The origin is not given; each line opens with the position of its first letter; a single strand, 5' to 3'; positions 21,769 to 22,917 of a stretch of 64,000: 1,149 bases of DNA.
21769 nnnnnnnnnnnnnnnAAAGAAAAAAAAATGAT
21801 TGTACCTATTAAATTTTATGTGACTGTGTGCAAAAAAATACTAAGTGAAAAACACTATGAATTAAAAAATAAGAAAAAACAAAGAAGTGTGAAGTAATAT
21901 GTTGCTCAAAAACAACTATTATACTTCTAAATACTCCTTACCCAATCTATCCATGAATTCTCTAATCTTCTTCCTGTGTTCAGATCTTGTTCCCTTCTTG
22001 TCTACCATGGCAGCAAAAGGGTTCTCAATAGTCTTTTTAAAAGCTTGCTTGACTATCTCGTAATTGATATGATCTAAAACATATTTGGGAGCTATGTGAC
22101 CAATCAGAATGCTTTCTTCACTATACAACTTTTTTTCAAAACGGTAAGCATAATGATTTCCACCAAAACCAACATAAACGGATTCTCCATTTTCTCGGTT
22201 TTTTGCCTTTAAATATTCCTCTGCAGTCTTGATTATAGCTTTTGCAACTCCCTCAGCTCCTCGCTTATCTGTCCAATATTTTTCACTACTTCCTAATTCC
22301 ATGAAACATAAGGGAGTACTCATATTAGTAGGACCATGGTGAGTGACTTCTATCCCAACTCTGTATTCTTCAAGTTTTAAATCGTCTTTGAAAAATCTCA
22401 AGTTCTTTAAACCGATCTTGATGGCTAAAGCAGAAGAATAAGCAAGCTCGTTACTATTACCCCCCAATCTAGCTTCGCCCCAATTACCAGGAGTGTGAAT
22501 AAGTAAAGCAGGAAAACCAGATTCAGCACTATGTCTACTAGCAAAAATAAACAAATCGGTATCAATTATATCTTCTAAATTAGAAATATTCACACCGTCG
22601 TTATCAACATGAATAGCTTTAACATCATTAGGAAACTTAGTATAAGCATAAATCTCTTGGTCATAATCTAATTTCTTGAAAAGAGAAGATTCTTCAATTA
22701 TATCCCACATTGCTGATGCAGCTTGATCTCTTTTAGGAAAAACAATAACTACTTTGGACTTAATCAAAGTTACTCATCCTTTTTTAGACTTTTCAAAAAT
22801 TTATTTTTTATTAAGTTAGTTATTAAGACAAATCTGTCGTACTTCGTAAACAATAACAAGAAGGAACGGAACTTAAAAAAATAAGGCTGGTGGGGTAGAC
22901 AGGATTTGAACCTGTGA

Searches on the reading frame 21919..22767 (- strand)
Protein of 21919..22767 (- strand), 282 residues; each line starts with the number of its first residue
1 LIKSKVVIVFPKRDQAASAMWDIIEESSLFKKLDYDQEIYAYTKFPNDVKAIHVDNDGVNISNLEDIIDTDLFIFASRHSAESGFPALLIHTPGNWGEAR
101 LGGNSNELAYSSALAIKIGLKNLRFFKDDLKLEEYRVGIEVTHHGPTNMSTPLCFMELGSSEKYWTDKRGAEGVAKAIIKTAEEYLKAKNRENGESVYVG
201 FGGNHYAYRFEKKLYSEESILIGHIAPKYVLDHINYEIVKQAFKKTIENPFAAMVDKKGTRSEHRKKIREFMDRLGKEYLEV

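Call 64: search_protein_families(library=pfam, proteins=[window:21919-22767:-], max_evalue=0.001)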
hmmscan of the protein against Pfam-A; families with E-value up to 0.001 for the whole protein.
window:21919-22767:- (282 aa): 1 family
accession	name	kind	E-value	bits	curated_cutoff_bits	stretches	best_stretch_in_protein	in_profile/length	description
PF04414.18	tRNA_deacylase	-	1.2e-61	208.3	33.6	1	69-278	4-203/205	D-aminoacyl-tRNA deacylase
